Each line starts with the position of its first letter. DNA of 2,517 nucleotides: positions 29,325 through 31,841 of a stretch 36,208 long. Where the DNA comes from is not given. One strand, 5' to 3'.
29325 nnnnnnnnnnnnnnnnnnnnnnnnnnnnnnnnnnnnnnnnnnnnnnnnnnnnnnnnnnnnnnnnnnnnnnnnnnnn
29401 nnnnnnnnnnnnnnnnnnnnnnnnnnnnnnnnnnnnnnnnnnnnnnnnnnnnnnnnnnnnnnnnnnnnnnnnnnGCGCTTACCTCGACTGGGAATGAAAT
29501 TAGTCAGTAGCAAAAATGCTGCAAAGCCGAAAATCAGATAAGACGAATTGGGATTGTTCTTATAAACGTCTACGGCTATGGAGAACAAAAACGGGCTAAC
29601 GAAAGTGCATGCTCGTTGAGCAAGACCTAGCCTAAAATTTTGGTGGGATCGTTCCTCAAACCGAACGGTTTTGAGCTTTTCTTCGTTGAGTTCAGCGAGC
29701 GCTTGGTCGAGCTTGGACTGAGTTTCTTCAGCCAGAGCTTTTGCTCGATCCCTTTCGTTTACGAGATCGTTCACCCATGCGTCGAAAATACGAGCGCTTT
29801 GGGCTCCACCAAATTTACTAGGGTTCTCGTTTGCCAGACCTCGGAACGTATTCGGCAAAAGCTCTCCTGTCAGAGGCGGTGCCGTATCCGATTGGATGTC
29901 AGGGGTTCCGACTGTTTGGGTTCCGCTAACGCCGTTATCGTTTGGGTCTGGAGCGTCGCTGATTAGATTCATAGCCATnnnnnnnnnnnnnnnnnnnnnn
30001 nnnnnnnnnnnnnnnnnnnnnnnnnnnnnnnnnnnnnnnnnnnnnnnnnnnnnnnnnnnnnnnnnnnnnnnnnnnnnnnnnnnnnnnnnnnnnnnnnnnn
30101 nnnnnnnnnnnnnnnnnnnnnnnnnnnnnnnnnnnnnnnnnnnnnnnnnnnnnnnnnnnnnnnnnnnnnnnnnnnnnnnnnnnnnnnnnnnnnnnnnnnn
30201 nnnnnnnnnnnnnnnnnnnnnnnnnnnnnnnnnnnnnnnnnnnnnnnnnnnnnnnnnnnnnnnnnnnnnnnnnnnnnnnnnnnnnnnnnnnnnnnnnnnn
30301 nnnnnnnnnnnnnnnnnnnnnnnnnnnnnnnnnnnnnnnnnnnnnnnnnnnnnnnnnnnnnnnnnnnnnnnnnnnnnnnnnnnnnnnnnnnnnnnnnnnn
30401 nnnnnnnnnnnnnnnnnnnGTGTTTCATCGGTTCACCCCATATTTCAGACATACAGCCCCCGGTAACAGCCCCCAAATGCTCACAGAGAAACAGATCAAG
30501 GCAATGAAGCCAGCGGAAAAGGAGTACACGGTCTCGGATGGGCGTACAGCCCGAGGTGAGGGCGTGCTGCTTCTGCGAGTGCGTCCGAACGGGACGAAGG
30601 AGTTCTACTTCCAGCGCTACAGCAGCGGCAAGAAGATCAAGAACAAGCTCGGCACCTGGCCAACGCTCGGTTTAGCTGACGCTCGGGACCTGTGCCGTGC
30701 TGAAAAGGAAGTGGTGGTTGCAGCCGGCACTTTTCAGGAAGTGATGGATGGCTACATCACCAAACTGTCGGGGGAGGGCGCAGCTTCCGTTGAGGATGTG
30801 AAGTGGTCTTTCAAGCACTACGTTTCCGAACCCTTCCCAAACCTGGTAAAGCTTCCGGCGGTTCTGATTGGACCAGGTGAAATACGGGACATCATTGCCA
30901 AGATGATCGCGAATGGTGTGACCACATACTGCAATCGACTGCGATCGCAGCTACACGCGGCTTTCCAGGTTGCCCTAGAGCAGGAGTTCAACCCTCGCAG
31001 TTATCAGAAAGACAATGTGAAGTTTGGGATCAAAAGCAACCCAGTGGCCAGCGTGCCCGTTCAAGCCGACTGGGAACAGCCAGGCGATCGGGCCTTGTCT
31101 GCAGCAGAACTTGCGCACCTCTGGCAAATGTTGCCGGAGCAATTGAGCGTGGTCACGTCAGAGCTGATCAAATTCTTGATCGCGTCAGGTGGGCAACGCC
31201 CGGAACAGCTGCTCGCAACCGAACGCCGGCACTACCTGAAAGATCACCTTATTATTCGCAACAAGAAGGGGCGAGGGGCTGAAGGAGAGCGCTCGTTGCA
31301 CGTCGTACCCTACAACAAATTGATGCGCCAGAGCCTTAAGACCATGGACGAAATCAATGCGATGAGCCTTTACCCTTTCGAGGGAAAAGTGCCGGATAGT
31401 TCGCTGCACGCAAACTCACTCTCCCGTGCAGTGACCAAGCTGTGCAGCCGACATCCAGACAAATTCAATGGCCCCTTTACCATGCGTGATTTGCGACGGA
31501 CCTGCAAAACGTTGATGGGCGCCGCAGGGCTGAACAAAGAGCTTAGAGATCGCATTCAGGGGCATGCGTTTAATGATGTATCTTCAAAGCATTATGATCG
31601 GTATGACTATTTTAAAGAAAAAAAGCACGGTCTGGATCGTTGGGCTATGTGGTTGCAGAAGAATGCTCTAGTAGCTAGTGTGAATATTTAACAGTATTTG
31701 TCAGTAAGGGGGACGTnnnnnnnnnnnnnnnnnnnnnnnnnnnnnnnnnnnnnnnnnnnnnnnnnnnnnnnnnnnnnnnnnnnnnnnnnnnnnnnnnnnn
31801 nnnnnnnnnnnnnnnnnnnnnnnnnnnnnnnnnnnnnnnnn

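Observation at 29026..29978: AT-rich two-gene cassette (coiled-coil 2-TM protein plus small beta-rich partner) inserted beside attP: candidate novel defence / abortive-infection pair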

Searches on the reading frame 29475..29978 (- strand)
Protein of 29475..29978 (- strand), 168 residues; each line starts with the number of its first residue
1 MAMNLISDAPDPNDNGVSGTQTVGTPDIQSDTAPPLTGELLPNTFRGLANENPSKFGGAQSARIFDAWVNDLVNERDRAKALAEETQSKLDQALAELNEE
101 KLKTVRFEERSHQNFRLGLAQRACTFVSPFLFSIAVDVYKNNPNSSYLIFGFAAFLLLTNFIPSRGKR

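Call 6: search_protein_families(library=pfam, proteins=[window:29475-29978:-], max_evalue=0.1)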
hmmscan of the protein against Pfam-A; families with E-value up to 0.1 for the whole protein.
window:29475-29978:- (168 aa): 0 families

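Call 7: search_protein_families(library=padloc, proteins=[window:29475-29978:-], max_evalue=0.1)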
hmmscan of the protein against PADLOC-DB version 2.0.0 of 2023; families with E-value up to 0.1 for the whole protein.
window:29475-29978:- (168 aa): 1 family
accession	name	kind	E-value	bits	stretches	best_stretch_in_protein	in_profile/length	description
PDLC00649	ZorA3|ZorA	-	0.0013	15.2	1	61-122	384-445/698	MotA/ExbB/TolQ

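Call 8: search_protein_families(library=phrogs, proteins=[window:29475-29978:-], max_evalue=0.1)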
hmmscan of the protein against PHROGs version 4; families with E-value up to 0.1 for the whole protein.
window:29475-29978:- (168 aa): 0 families

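Call 12: find_homologous_proteins(query=window:29475-29978:-)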
Query window:29475-29978:- (168 aa): 9 proteins with E <= 0.001 among 132 candidates.
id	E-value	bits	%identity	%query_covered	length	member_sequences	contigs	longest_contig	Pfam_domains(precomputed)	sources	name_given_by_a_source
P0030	1.7e-104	364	100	99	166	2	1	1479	-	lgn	-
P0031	2.2e-77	276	79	99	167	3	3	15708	-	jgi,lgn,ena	-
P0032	3.9e-72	259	71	100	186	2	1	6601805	-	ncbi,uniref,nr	ncbi:hypothetical protein [Pseudomonas sp. R84]|uniref:hypothetical protein n=1 Tax=Pseudomonas sp. 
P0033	1.3e-71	257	73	99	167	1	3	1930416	-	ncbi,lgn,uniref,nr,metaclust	ncbi:hypothetical protein [Pseudomonas lutea]|uniref:Uncharacterized protein n=1 Tax=Pseudomonas lut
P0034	6.8e-68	245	70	99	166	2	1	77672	-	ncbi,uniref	ncbi:hypothetical protein ACIGJK_14230 [Pseudomonas iridis]|uniref:hypothetical protein n=1 Tax=Pseu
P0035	2.3e-66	240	68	99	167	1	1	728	-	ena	-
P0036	9.6e-65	235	65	99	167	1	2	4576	-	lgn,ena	-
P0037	1.6e-62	228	64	98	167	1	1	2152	-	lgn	-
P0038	1.2e-60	222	62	98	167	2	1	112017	-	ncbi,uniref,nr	ncbi:hypothetical protein J1G34_16250 [Pseudomonas sp. Wu6]|uniref:hypothetical protein n=1 Tax=Pseu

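Call 13: search_protein_families(library=ncbifam, proteins=[window:29475-29978:-], max_evalue=1)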
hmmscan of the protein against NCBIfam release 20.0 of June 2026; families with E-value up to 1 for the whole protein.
window:29475-29978:- (168 aa): 0 families

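Call 19: find_encoding_contigs(protein=P0033, flank=10000, max_places=3)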
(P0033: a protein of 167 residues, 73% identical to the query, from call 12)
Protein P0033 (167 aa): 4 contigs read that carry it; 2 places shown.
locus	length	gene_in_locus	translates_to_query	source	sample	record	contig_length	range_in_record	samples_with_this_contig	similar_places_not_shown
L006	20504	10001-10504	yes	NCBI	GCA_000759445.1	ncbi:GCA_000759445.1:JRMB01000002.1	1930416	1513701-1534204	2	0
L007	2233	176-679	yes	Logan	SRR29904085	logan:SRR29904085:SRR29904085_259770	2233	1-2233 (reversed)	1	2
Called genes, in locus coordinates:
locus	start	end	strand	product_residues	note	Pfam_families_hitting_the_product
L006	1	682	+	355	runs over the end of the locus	PF00730:HhH-GPD, PF00633:HHH (weak), PF14815:NUDIX_4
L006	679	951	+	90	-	PF04362:Iron_traffic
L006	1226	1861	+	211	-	-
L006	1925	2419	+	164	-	-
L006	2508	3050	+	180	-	PF01292:Ni_hydr_CYTB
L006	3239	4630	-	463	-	PF03845:Spore_permease (weak), PF13520:AA_permease_2, PF00324:AA_permease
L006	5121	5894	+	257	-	PF00005:ABC_tran, PF02463:SMC_N, PF13304:AAA_21 (weak)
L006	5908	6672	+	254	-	PF00497:SBP_bac_3, PF10613:Lig_chan-Glu_bd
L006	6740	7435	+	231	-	PF00528:BPD_transp_1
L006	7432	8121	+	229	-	PF00528:BPD_transp_1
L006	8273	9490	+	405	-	PF13679:Methyltransf_32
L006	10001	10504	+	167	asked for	-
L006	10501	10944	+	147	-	-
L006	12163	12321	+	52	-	-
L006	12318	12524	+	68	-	-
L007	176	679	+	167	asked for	-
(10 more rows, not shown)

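Call 42: predict_structure(alignment_id=A2)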
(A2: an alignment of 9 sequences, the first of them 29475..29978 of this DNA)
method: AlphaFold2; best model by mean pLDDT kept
length: 168 residues; sequences in the alignment: 9
mean_pLDDT: 65.7   pTM: 0.29
mean pLDDT of the five models: 65.7, 63.5, 61.5, 58.8, 57.3
residues with pLDDT >= 90: 0; 70-90: 98; 50-70: 25; < 50: 45
segments of 3 or more residues with pLDDT < 50: 1-13, 15-40, 163-168
pLDDT, mean of each block of 10 residues (from residue 1): 39 43 39 44 68 79 82 81 82 78 67 68 74 76 74 74 47
secondary structure, 60 per line:
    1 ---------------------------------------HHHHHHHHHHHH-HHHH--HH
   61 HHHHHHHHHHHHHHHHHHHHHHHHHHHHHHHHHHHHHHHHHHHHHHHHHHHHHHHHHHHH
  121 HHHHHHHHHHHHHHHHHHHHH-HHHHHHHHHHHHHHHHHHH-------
elements in order: H40-51 H53-56 H59-141 H143-161

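Call 92: fold_search(model_id=the predicted structure, library=pdb)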
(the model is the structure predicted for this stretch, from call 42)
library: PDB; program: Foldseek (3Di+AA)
matches with E <= 10: 48; with E <= 0.001: 0
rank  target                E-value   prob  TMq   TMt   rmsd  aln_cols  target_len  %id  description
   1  9fj2_C                2.5e+00  0.23  0.26  0.25  32.7       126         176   14  Rubrerythrin from Clostridium difficile P28 (released 2025-06-11)
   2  9fj2_A                2.8e+00  0.21  0.26  0.25  32.8       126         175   14  Rubrerythrin from Clostridium difficile P28 (released 2025-06-11)
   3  9fj2_E                3.0e+00  0.21  0.26  0.25  32.8       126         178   14  Rubrerythrin from Clostridium difficile P28 (released 2025-06-11)
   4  9b0x_1                4.0e+00  0.16  0.19  0.37   5.8        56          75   16  Artemia franciscana ATP synthase state 2 (composite structure), pH 7.0 (released 2025-03-26)
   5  4cbj_A                4.6e+00  0.23  0.21  0.42   4.1        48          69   14  The c-ring ion binding site of the ATP synthase from Bacillus pseudofirmus OF4 is adapted to alkaliphilic cell physiol (released 2014-05-28)
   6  5fl7_L                4.6e+00  0.15  0.19  0.36   4.6        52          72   17  Structure of the F1c10 complex from Yarrowia lipolytica ATP synthase (released 2016-06-29)
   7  5fl7_M                4.6e+00  0.11  0.16  0.32   6.8        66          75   15  Structure of the F1c10 complex from Yarrowia lipolytica ATP synthase (released 2016-06-29)
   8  6f36_A                4.9e+00  0.13  0.18  0.36   6.3        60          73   18  Polytomella Fo model (released 2017-12-20)
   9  6z1r_L                4.9e+00  0.13  0.17  0.33   5.5        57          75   18  bovine ATP synthase F1-peripheral stalk domain, state 2 (released 2020-09-09)
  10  6tdu_AO               5.2e+00  0.13  0.17  0.30   5.6        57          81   19  Cryo-EM structure of Euglena gracilis mitochondrial ATP synthase, full dimer, rotational states 1 (released 2019-11-27)
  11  8i7r_A4               5.2e+00  0.12  0.34  0.31  10.7       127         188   16  In situ structure of axonemal doublet microtubules in mouse sperm with 48-nm repeat (released 2023-10-11)
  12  2x2v_A                5.5e+00  0.18  0.20  0.41   4.1        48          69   14  Structural basis of a novel proton-coordination type in an F1Fo-ATP synthase rotor ring (released 2010-08-18)
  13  5fl7_R                5.5e+00  0.14  0.19  0.36   4.5        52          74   17  Structure of the F1c10 complex from Yarrowia lipolytica ATP synthase (released 2016-06-29)
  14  9itm_H                5.8e+00  0.20  0.20  0.41   3.6        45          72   18  Chloroflexus aurantiacus ATP synthase, state 1, focused refinement of FO (released 2025-03-19)
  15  8ap9_O                5.8e+00  0.18  0.21  0.39   4.1        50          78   18  rotor of the Trypanosoma brucei mitochondrial ATP synthase dimer (released 2022-10-26)
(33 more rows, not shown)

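Call 93: search_solved_structures(query=A8, max_evalue=1)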
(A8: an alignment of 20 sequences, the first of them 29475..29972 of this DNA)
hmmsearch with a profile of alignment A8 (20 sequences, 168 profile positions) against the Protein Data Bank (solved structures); distinct sequences matched with E-value up to 1: 26.
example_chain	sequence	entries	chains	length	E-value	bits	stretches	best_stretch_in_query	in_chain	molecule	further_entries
6zbc_A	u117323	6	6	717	0.00069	22.7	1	71-123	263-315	Merozoite surface antigens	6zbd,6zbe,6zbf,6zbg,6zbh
8qhx_D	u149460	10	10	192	0.0024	21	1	72-148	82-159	Membrane-associated protein Vipp1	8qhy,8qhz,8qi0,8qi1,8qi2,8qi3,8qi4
8qhv_0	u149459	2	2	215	0.0028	20.8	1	72-148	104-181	Membrane-associated protein Vipp1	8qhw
7o3w_D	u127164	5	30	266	0.0043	20.2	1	72-148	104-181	Protein sll0617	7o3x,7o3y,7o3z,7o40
8qfv_0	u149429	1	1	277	0.0047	20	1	72-148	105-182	Protein sll0617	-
9eom_A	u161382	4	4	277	0.0047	20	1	72-148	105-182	Membrane-associated protein Vipp1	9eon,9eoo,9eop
6zbj_A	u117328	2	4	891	0.0098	19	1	71-123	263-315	Precursor of the major merozoite surface antigens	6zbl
9rld_L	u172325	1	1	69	0.062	16.4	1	66-119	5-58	Major outer membrane lipoprotein Lpp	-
1eq7_A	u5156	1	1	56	0.11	15.6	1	66-115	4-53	OUTER MEMBRANE LIPOPROTEIN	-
6snz_A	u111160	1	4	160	0.11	15.5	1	70-123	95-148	Prelamin-A/C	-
7d9n_A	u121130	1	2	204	0.16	15.1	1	70-123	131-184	Lamin-A/C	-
1kfm_A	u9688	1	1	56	0.18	14.9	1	66-115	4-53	MAJOR OUTER MEMBRANE LIPOPROTEIN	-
6y07_A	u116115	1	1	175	0.19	14.8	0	58-96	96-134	sohair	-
9rlc_L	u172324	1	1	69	0.3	14.1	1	66-119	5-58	Major outer membrane lipoprotein Lpp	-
6jlb_A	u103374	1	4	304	0.32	14.1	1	70-123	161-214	Lamin A/C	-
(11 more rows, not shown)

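Call 94: search_protein_families(library=pfam, alignment_id=A8, max_evalue=0.1)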
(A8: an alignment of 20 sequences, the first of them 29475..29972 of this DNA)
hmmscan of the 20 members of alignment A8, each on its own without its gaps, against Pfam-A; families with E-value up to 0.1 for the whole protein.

A. member 1, window:29475-29972:- (166 aa): 0 families

B. families by the number of members that match (of 20 scanned): 48 families (the first 25 are shown)
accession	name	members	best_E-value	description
PF09304.16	Cortex-I_coil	3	0.00034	Cortexillin coiled-coil region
PF20990.2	DUF2207_C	2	0.00076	Predicted membrane protein (DUF2207) C-terminal domain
PF17098.10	Wtap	2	0.0014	WTAP/Mum2p family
PF25785.1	TPR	1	0.00012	Nucleoprotein TPR-like domain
PF04977.20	DivIC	1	0.00019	Septum formation initiator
PF13281.12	MAP3K_TRAF_bd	1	0.003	MAP3K TRAFs-binding domain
PF00170.26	bZIP_1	1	0.0039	bZIP transcription factor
PF14282.11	FlxA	1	0.011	FlxA-like protein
PF25450.1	Rab11-FIP3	1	0.012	Rab11-FIP3-like domain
PF16515.11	HIP1_clath_bdg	1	0.013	Clathrin-binding domain of Huntingtin-interacting protein 1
PF19220.6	Rod_CreS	1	0.013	Crescentin, rod domain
PF06810.17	Phage_scaffold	1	0.015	Phage capsid assembly scaffolding protein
PF02302.22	PTS_IIB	1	0.015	PTS system, Lactose/Cellobiose specific IIB subunit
PF11932.13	DUF3450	1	0.017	Protein of unknown function (DUF3450)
PF14992.11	TMCO5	1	0.02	TMCO5 family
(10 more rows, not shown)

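Call 104: find_encoding_contigs(protein=P0030, flank=3000, max_places=3)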
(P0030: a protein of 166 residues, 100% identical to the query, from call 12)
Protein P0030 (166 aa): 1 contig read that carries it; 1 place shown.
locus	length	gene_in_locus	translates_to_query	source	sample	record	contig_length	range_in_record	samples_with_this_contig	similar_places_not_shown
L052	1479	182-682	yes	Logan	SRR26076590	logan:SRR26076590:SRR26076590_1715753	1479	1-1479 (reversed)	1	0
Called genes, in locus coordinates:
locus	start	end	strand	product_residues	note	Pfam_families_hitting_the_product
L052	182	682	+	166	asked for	-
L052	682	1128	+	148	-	-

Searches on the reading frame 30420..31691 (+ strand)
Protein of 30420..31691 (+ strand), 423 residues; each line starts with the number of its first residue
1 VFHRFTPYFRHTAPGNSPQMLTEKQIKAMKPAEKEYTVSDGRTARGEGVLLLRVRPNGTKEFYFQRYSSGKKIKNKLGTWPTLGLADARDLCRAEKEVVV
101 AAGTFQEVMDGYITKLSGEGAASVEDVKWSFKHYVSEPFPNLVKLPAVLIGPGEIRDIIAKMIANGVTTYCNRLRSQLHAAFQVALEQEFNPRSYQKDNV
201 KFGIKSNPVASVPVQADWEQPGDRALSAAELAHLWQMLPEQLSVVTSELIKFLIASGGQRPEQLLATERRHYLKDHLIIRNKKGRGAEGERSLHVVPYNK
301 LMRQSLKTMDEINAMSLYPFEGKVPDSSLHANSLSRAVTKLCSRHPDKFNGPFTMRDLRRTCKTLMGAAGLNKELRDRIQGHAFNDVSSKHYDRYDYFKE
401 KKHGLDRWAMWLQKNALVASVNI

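Call 6: search_protein_families(library=pfam, proteins=[window:30420-31691:+], max_evalue=0.1)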
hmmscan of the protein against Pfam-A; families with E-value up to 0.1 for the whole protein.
window:30420-31691:+ (423 aa): 3 families
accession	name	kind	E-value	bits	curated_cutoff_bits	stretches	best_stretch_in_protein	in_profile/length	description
PF13356.12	Arm-DNA-bind_3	-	3.8e-10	40.2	27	1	21-97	1-68/83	Arm DNA-binding domain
PF22022.2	Phage_int_M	-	0.00054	20.6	27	1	105-189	1-83/96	Phage integrase central domain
PF16795.10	Phage_integr_3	-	0.051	13.9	27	1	348-392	104-144/161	Archaeal phage integrase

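Call 71: find_related_loci(query=window:30477-31688:+, collection=viral_contigs, flank=3000)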
Query window:30477-31688:+ (404 aa) in viral_contigs; peptide patterns used: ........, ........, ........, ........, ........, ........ (x = any residue, [..] = any of these).
24 stretches matched a pattern; 11 encode a relative of the query (tblastn E <= 1e-3); 11 distinct loci.
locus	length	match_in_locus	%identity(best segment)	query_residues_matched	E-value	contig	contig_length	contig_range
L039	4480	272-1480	95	1-403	0e+0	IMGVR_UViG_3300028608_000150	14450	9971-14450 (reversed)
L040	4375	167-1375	92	1-403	0e+0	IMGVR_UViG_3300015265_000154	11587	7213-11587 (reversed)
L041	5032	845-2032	92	1-396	0e+0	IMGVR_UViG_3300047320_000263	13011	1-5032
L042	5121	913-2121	90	1-403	0e+0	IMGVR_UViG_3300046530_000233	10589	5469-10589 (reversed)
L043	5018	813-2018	90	1-402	0e+0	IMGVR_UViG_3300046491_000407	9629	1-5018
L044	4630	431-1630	83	1-400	0e+0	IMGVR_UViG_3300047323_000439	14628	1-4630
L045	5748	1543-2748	82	1-402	0e+0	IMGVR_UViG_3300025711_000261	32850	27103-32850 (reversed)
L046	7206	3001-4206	82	1-402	0e+0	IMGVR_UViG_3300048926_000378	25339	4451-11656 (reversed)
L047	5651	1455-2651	78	1-400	0e+0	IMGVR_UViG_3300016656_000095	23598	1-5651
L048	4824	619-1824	92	1-402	0e+0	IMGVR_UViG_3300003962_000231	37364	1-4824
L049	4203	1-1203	72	1-402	0e+0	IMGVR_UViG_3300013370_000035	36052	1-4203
